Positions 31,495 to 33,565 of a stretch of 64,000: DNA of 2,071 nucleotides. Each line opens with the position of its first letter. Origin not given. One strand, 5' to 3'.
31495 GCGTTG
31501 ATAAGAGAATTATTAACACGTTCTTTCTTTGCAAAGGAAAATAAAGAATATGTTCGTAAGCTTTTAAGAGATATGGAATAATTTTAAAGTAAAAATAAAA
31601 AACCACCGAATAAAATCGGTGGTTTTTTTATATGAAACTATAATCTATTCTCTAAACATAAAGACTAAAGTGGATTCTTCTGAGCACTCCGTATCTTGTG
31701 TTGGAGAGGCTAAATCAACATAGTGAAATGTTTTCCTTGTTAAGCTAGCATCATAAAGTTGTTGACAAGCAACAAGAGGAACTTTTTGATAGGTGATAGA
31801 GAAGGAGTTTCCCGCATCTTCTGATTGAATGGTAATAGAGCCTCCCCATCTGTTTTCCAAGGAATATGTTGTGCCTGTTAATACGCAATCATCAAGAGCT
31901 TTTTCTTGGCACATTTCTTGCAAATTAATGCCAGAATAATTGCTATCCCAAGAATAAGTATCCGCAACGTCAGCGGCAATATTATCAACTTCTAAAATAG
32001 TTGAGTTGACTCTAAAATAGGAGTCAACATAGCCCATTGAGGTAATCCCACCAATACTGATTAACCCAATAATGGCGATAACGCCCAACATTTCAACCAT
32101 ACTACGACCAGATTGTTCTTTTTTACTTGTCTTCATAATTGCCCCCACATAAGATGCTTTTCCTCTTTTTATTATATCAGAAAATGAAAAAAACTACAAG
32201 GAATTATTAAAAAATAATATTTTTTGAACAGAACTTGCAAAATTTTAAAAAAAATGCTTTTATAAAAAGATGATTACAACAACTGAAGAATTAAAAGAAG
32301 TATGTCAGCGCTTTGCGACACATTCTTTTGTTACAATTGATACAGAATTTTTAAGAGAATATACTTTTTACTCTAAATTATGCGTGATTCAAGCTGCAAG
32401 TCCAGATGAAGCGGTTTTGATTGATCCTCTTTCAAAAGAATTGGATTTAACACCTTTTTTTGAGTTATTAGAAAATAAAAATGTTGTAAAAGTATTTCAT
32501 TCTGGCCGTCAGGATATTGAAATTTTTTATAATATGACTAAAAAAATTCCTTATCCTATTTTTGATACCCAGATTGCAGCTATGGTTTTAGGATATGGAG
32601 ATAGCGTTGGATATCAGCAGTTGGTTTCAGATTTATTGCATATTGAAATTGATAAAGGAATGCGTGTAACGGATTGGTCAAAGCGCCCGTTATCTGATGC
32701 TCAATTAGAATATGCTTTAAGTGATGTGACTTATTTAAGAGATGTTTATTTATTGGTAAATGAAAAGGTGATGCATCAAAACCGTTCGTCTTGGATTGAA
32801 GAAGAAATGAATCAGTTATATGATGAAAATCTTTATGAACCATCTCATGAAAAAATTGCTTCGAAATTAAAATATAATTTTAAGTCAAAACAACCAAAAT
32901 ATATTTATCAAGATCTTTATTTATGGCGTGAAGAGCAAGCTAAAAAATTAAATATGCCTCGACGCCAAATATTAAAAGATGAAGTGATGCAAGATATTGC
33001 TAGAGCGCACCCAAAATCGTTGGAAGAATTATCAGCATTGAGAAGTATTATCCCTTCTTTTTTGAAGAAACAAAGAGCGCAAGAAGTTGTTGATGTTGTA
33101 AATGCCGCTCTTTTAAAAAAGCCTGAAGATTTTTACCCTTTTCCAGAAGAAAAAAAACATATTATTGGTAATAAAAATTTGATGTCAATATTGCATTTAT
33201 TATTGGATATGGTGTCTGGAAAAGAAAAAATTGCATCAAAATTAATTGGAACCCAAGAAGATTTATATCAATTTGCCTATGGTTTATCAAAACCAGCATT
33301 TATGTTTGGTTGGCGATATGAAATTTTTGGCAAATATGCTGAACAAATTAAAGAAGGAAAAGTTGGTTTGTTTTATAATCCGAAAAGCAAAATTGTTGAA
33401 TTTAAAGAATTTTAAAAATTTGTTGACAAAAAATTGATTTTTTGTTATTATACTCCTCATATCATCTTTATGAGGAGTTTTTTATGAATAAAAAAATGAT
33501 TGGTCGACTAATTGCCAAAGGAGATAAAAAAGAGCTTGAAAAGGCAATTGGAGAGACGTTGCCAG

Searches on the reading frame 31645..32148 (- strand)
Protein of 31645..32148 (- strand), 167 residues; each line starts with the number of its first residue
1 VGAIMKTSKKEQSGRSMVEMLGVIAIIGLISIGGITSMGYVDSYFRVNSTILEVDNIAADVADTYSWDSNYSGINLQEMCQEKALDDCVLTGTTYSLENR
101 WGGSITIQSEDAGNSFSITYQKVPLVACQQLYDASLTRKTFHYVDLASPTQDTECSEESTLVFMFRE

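Call 9: search_protein_families(library=pfam, proteins=[window:31645-32148:-], max_evalue=0.001)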
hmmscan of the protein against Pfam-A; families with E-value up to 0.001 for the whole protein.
window:31645-32148:- (167 aa): 2 families
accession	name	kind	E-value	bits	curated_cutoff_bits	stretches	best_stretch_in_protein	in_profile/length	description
PF08805.16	PilS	-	1.3e-11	45.1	22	1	49-135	6-94/138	PilS N terminal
PF05307.16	Bundlin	-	4.4e-05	24.2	22.3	1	46-139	8-105/151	Bundlin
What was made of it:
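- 31645..32136 (-): PilS-family (T4b) prepilin: 10-residue leader, G|RSMVEM, 153-residue mature part. The cognate pilin, displaced from the operon. PilS_N PF08805 1e-11 plus Bundlin 4e-5 (call 9).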

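Call 27: find_related_loci(query=window:31645-32148:-, collection=genome_contigs, flank=8000)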
Query window:31645-32148:- (167 aa) in genome_contigs; peptide patterns used: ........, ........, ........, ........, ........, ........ (x = any residue, [..] = any of these).
60 stretches matched a pattern; 8 encode a relative of the query (tblastn E <= 1e-3); 8 distinct loci.
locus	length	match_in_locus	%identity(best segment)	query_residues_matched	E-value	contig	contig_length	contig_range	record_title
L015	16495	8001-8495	88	2-166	4e-90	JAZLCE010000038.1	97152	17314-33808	MAG: Alphaproteobacteria bacterium isolate T1900045053_TC20190046.MAGScoT_cleanbin_000005 SGB_4532_k141_3222435, whole g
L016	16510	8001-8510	78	2-167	4e-82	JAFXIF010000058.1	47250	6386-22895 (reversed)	MAG: Alphaproteobacteria bacterium isolate RGIG6438 Sheep_Rectum.Co__c2981566, whole genome shotgun sequence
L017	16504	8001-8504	70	1-167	1e-71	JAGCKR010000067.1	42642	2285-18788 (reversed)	MAG: Alphaproteobacteria bacterium isolate RGIG9879 Yak_Rectum-4__c980252, whole genome shotgun sequence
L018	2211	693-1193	66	2-166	2e-67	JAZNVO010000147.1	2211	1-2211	MAG: Alphaproteobacteria bacterium isolate T1900044789_TS20190255.MAGScoT_cleanbin_000022 SGB_2638_k141_1682165, whole g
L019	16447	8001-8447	53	9-166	9e-48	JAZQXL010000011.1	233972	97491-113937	MAG: Alphaproteobacteria bacterium isolate T1900045162_TC20190156.MAGScoT_cleanbin_000005 SGB_5084_k141_2020366, whole g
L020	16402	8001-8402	52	9-144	2e-42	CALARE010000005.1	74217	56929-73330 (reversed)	MAG TPA_asm: uncultured Alphaproteobacteria bacterium isolate SRR6425825_bin.103_CONCOCT_v1.1_MAG genome assembly, conti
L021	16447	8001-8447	46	2-163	8e-39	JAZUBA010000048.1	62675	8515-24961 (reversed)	MAG: Alphaproteobacteria bacterium isolate T1900045318_YK20190007.MAGScoT_cleanbin_000005 SGB_6327_k141_1289748, whole g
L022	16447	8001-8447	50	9-166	6e-49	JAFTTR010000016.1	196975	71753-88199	MAG: Alphaproteobacteria bacterium isolate RGIG4140 Roe_deer_Colon-1__c373438, whole genome shotgun sequence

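Call 37: search_solved_structures(query=window:31645-32148:-, max_evalue=1, show_alignments=2)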
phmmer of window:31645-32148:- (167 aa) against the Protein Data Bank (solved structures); distinct sequences matched with E-value up to 1: 6.
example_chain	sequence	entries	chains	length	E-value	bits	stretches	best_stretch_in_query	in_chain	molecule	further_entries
4fbr_A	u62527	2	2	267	0.072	16.3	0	89-105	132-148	Myxobacterial hemagglutinin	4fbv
8roq_M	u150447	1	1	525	0.08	16.2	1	32-106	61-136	Penton protein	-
1q5f_A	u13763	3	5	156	0.13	15.5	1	95-131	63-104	PilS | Prepilin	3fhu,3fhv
5a1h_A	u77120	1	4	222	0.53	13.5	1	69-133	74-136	SPINDLIN-3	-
4gk9_A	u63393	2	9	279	0.58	13.4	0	92-105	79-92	agglutinin (BOA) | Burkholderia oklahomensis agglutinin (BOA)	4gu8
1zwt_A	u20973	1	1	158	0.66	13.2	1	49-137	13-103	Major structural subunit of bundle-forming pilus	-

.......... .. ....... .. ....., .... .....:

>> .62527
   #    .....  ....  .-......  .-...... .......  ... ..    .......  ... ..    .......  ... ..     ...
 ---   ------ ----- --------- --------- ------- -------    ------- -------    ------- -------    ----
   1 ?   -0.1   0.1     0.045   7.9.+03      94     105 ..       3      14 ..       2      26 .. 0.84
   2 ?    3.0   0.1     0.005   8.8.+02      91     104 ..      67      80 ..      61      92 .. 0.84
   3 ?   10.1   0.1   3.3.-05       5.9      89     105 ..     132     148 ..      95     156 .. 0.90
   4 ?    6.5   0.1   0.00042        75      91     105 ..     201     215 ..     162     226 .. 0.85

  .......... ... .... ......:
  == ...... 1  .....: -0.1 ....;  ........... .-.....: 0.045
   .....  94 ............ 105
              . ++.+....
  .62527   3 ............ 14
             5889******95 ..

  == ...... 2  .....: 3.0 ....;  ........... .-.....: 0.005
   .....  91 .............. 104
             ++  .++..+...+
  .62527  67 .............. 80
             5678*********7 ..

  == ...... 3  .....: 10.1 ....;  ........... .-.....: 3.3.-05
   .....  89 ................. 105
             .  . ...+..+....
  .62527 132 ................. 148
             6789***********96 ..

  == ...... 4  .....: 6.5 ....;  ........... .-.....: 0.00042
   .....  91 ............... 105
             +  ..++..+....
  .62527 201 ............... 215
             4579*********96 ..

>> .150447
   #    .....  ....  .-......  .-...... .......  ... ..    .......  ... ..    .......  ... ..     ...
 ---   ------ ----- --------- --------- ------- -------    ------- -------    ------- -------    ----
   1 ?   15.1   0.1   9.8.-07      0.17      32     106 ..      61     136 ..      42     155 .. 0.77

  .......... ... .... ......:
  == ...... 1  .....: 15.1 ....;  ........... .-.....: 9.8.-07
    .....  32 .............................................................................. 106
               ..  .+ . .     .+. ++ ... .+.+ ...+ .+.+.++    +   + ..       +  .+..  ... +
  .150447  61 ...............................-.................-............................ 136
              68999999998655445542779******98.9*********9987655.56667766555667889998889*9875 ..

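Call 40: find_homologous_proteins(query=window:31645-32148:-, max_evalue=0.001)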
Query window:31645-32148:- (167 aa): 175 proteins with E <= 0.001 among 193 candidates; the best 120 are listed.
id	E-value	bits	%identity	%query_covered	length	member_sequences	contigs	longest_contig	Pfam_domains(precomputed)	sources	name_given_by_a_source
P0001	9.8e-96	336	90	100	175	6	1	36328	PF08805.17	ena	-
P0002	2.7e-91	321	87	99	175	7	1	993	PF08805.17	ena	-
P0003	1.3e-79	283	79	96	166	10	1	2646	PF08805.17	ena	-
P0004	6.7e-72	258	74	95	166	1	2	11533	PF08805.17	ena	-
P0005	5.0e-71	256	73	95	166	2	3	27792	PF08805.17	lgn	-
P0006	1.4e-69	251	69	99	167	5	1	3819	PF08805.17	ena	-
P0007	1.2e-67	245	67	95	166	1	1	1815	PF08805.17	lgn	-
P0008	3.4e-64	233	66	96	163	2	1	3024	PF08805.17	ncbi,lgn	-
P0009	6.0e-63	229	66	95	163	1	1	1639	PF08805.17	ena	-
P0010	4.3e-41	158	51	95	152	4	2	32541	PF08805.17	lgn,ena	-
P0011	8.9e-41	157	50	95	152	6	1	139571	PF08805.17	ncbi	-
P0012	1.6e-40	157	53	95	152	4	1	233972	PF08805.17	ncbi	-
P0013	1.9e-39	153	45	93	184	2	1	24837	PF08805.17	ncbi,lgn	-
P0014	3.2e-39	152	49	95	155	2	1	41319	PF08805.17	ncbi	-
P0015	4.0e-39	152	46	95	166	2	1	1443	PF08805.17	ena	-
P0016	8.4e-39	151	48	96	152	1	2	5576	PF08805.17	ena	-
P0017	2.6e-38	149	47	96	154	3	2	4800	PF08805.17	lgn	-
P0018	1.1e-37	147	52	81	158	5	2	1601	PF08805.17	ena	-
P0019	1.3e-36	144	48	95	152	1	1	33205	PF08805.17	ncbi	-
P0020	8.0e-36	141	54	77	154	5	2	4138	PF08805.17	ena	-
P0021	6.7e-35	138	49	77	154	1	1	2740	PF08805.17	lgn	-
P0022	4.3e-34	136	47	91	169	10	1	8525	PF08805.17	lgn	-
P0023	4.6e-34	136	46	86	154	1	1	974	PF08805.17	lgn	-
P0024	6.4e-34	135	49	77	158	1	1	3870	PF08805.17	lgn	-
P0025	4.7e-33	132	50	76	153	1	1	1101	PF08805.17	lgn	-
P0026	2.0e-32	130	44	93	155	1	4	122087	PF08805.17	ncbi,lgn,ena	-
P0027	2.0e-32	130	50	78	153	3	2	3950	PF08805.17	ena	-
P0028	3.4e-32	129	43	96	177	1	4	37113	PF08805.17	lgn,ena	-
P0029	8.4e-32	128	49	77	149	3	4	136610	PF08805.17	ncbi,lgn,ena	-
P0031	5.0e-31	126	46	76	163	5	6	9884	PF08805.17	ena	-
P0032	1.9e-30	124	49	76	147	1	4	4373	PF08805.17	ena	-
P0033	3.0e-30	123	47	96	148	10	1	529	PF08805.17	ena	-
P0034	3.1e-30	123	49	74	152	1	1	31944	PF08805.17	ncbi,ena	-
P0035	4.1e-30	123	48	82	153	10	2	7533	PF08805.17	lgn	-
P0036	6.1e-29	119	45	91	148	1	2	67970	PF08805.17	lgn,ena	-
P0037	8.7e-29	118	43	76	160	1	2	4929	PF08805.17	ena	-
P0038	2.1e-28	117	44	76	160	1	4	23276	PF08805.17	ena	-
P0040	1.0e-27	115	44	89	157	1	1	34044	PF08805.17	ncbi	-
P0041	9.9e-27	112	43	80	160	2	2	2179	PF08805.17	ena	-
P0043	4.1e-24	103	45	75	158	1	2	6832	PF08805.17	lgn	-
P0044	6.6e-24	103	47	75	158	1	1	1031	PF08805.17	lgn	-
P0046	1.2e-18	85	36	72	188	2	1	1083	PF05307.17,PF08805.17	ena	-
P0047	7.0e-16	76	38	72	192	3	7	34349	PF05307.17,PF08805.17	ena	-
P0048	1.2e-14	72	37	75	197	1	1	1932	PF05307.17,PF08805.17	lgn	-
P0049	6.1e-14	70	37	78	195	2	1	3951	PF05307.17,PF08805.17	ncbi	-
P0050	1.0e-13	69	37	75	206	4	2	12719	PF05307.17,PF08805.17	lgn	-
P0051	1.1e-13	69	36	71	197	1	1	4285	PF05307.17,PF08805.17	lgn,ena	-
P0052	1.5e-13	69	37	71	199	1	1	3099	PF05307.17,PF08805.17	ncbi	-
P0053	1.6e-13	69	36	72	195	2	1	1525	PF05307.17,PF08805.17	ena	-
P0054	2.9e-13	68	31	73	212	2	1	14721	PF05307.17,PF08805.17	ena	-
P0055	4.0e-13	68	37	72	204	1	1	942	PF05307.17,PF08805.17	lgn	-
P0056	4.5e-13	67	38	72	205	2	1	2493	PF05307.17,PF08805.17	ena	-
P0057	4.5e-13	67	35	71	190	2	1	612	PF05307.17,PF08805.17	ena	-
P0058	4.6e-13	67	35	87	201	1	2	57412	PF05307.17,PF08805.17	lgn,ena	-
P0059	4.6e-13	67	35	75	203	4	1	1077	PF05307.17,PF08805.17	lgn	-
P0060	5.0e-13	67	35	71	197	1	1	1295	PF05307.17,PF08805.17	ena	-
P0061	5.1e-13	67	38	72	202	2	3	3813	PF05307.17,PF08805.17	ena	-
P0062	7.8e-13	67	33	92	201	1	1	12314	PF05307.17,PF08805.17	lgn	-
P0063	8.5e-13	66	35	75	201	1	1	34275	PF05307.17,PF08805.17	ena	-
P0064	8.6e-13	66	38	72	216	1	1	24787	PF05307.17,PF08805.17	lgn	-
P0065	8.8e-13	66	35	75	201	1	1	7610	PF05307.17,PF08805.17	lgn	-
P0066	9.3e-13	66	35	75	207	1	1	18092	PF05307.17,PF08805.17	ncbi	-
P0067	1.1e-12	66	37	75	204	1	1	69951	PF05307.17,PF08805.17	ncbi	-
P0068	1.2e-12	66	35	75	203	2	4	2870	PF05307.17,PF08805.17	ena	-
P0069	1.3e-12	66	40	72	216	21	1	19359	PF05307.17,PF08805.17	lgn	-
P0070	1.3e-12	66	40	72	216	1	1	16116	PF05307.17,PF08805.17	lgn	-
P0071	1.4e-12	66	36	75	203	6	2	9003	PF05307.17,PF08805.17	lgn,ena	-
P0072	1.4e-12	66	35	75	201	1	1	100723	PF05307.17,PF08805.17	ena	-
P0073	1.5e-12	66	36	75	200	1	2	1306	PF05307.17,PF08805.17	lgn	-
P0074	1.5e-12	66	32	92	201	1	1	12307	PF05307.17,PF08805.17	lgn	-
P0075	1.6e-12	66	35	75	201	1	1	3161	PF05307.17,PF08805.17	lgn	-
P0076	1.9e-12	65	38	72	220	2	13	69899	PF05307.17,PF08805.17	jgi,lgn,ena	-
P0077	1.9e-12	65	38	72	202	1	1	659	PF05307.17,PF08805.17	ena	-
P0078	2.1e-12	65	37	76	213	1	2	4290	PF05307.17,PF08805.17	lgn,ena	-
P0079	2.1e-12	65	37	76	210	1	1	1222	PF05307.17,PF08805.17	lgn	-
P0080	2.3e-12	65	40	72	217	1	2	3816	PF05307.17,PF08805.17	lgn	-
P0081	2.5e-12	65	39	72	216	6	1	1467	PF05307.17,PF08805.17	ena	-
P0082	3.0e-12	65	39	72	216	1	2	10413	PF05307.17,PF08805.17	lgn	-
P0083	3.2e-12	65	35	71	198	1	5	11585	PF05307.17,PF08805.17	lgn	-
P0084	3.4e-12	65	34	74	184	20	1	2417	PF05307.17,PF08805.17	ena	-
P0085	3.6e-12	64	38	72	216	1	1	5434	PF05307.17,PF08805.17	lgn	-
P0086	3.7e-12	64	35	75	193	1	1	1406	PF05307.17,PF08805.17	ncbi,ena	-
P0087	3.9e-12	64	35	72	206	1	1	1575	PF05307.17,PF08805.17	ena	-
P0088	3.9e-12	64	33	75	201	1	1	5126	PF05307.17,PF08805.17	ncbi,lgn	-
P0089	4.0e-12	64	34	75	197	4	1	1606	PF05307.17,PF08805.17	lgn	-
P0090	4.1e-12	64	35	77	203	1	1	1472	PF05307.17,PF08805.17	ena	-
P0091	4.3e-12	64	34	75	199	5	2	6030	PF05307.17,PF08805.17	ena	-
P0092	4.8e-12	64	33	74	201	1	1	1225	PF05307.17,PF08805.17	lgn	-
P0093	4.8e-12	64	34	75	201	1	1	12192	PF05307.17,PF08805.17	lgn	-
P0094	5.3e-12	64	37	76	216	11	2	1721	PF05307.17,PF08805.17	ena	-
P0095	5.8e-12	64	33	73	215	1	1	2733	PF05307.17,PF08805.17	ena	-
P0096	5.9e-12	64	37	75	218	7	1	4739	PF05307.17,PF08805.17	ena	-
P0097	6.3e-12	64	35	72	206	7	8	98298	PF05307.17,PF08805.17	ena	-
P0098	6.6e-12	64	37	76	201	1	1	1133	PF05307.17,PF08805.17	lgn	-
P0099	6.9e-12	64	37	75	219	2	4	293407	PF05307.17,PF08805.17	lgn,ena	-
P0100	7.2e-12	63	35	75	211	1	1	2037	PF05307.17,PF08805.17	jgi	-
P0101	8.0e-12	63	37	75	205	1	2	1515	PF05307.17,PF08805.17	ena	-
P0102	8.5e-12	63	38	72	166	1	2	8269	PF05307.17,PF08805.17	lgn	-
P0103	8.6e-12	63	37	75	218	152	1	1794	PF05307.17,PF08805.17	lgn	-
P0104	1.1e-11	63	34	72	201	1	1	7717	PF05307.17,PF08805.17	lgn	-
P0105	1.3e-11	63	36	76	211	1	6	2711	PF05307.17,PF08805.17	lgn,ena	-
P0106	1.5e-11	62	34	75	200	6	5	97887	PF05307.17,PF08805.17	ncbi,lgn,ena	-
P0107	1.6e-11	62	37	72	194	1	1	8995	PF05307.17,PF08805.17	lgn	-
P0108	1.6e-11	62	34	91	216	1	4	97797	PF05307.17,PF08805.17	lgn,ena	-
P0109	1.6e-11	62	38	72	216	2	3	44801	PF05307.17,PF08805.17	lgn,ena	-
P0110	1.7e-11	62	38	72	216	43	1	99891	PF05307.17,PF08805.17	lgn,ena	-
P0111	1.8e-11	62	36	76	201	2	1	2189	PF05307.17,PF08805.17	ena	-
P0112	2.5e-11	62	35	64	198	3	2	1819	PF05307.17,PF08805.17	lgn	-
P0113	3.3e-11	61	36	75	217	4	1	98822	PF05307.17,PF08805.17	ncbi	-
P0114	3.3e-11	61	37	71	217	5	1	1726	PF05307.17,PF08805.17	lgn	-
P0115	3.6e-11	61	38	72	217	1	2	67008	PF05307.17,PF08805.17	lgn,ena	-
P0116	3.6e-11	61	35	75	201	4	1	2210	PF05307.17,PF08805.17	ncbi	-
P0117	4.3e-11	61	35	72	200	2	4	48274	PF05307.17,PF08805.17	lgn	-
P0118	4.7e-11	61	39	63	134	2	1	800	PF05307.17,PF08805.17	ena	-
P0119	4.8e-11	61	34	75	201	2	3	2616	PF05307.17,PF08805.17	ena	-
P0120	5.1e-11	61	35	72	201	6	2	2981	PF05307.17,PF08805.17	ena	-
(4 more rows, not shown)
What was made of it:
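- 31645..32136 (-): 175 homologues; almost all of the 120 listed carry PF08805 (call 40).
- The conserved pilin is in the PilS/Bundlin family of filament-forming pilins (calls 9, 40).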

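Call 42: find_encoding_contigs(protein=P0099, flank=10000, max_places=3)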
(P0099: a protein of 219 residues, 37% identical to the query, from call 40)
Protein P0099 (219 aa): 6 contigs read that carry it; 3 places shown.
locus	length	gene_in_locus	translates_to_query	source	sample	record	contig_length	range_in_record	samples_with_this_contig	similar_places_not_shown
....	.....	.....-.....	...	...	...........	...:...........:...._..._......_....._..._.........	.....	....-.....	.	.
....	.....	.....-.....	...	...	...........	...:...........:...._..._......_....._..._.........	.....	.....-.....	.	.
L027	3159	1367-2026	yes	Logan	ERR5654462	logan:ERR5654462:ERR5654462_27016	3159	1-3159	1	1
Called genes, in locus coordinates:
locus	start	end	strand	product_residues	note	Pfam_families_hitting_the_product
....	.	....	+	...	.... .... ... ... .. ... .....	-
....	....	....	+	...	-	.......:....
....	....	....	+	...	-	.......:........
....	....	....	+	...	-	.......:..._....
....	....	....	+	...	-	-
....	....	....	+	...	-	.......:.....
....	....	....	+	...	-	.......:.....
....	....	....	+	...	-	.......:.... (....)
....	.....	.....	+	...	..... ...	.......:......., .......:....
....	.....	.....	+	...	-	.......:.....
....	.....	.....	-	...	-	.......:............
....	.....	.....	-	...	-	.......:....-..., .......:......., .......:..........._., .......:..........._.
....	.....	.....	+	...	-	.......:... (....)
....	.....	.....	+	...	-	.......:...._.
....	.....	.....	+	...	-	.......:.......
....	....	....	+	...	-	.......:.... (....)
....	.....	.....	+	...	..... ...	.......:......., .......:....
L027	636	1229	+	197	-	PF08805:PilS (weak)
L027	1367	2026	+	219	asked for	PF05307:Bundlin, PF08805:PilS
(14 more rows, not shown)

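Call 43: find_encoding_contigs(protein=P0067, flank=10000, max_places=2)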
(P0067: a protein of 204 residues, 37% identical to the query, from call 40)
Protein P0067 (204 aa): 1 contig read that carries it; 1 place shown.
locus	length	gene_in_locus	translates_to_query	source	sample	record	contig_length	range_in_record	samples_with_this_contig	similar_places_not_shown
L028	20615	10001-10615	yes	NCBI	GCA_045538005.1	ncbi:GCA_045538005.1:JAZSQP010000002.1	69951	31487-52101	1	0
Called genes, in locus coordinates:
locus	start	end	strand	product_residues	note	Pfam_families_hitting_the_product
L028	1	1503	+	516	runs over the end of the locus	-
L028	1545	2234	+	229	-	PF10671:TcpQ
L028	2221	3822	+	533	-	PF00263:Secretin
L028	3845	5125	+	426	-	PF06864:PAP_PilO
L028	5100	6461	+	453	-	-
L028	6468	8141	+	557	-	PF00437:T2SSE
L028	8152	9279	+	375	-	PF00482:T2SSF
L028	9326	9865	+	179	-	-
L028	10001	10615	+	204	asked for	PF05307:Bundlin, PF08805:PilS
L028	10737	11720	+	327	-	PF00437:T2SSE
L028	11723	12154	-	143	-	PF00156:Pribosyltran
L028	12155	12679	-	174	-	PF00578:AhpC-TSA, PF08534:Redoxin, PF13098:Thioredoxin_2 (weak), PF13905:Thioredoxin_8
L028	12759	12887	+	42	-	-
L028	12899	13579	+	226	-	PF00092:VWA (weak)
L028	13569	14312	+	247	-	PF13672:PP2C_2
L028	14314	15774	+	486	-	PF00069:Pkinase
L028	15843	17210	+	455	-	PF03060:NMO (weak)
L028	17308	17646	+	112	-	-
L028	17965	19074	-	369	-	PF01546:Peptidase_M20, PF07687:M20_dimer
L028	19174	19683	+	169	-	PF06347:SH3_4, PF08239:SH3_3 (faint)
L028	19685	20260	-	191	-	PF00300:His_Phos_1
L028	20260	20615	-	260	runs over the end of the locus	PF01177:Asp_Glu_race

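Call 96: search_protein_families(library=ncbifam, proteins=[window:31645-32136:-, L028:10737-11720:+, L028:10001-10615:+], max_evalue=0.001)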
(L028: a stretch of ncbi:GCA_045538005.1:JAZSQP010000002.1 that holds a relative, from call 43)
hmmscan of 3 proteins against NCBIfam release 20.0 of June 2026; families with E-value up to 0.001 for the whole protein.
window:31645-32136:- (163 aa): 0 families

L028:10737-11720:+ (327 aa): 17 families
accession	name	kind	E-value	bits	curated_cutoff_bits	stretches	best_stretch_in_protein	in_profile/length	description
TIGR01420.1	pilT_fam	subfamily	1.3e-32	113.4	319.1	1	71-278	78-277/343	PilT/PilU family type 4a pilus ATPase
NF041000.1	ATPase_ComGA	equivalog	2.1e-29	102.4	300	1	101-240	111-242/267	competence type IV pilus ATPase ComGA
TIGR02538.1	type_IV_pilB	equivalog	5.5e-26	91.3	675.65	1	100-241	297-430/564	type IV-A pilus assembly ATPase PilB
NF007755.0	PRK10436.1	equivalog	1.9e-24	86.2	617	1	102-239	202-331/465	type II secretion system protein GspE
TIGR02533.1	type_II_gspE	equivalog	5.5e-24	84.7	630.25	1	97-272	221-380/486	type II secretion system ATPase GspE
NF053534.1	T4PilAsmATPsTfpB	equivalog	1.7e-22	79.5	850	1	95-276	312-477/584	type IV pilus assembly ATPase TfpB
TIGR02525.1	plasmid_TraJ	equivalog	2.2e-19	69.7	368.3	1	84-273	118-300/372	plasmid transfer ATPase TraJ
TIGR02524.1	dot_icm_DotB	equivalog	3.8e-19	69.1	463.3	1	73-243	88-259/358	Dot/Icm type IV secretion system ATPase DotB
NF058587.1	archaellum_moto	equivalog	1e-12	47.6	550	1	79-238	232-391/527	archaellum flagellar ATPase motor FlaI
TIGR02788.1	VirB11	equivalog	4.3e-12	45.7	249.95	1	120-258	146-280/308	P-type DNA transfer ATPase VirB11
TIGR03819.1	heli_sec_ATPase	hypoth_equivalog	1.4e-11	44.2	373.15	1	104-267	164-324/340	TadA family conjugal transfer-associated ATPase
NF053672.1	bindosome_BasE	exception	3.7e-09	35.9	1000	1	83-240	230-388/512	bindosome assembly system ATPase subunit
TIGR02782.1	TrbB_P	equivalog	8.9e-09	35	304.55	1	117-240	135-252/303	P-type conjugative transfer ATPase TrbB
NF010469.0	PRK13894.1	subfamily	8.9e-07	28.5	508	1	120-239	151-263/320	conjugal transfer ATPase TrbB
NF010425.0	PRK13851.1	equivalog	4.2e-06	25.9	461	1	107-253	151-296/344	type IV secretion system protein VirB11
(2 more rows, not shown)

L028:10001-10615:+ (204 aa): 0 families
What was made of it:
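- The sister lineage carries a PilT-like ATPase next to the pilin, which implies an extended retractile fibre (calls 42, 43, 96).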

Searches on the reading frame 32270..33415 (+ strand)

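Call 9: search_protein_families(library=pfam, proteins=[window:32270-33415:+], max_evalue=0.001)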
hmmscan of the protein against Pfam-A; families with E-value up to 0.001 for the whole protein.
window:32270-33415:+ (381 aa): 2 families
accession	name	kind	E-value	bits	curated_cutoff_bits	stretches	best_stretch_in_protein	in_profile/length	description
PF01612.26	DNA_pol_A_exo1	-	1.5e-40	139.3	23.6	1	1-160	3-165/173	3'-5' exonuclease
PF00570.28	HRDC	-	2.7e-13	50.1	23.8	1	212-275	4-66/68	HRDC domain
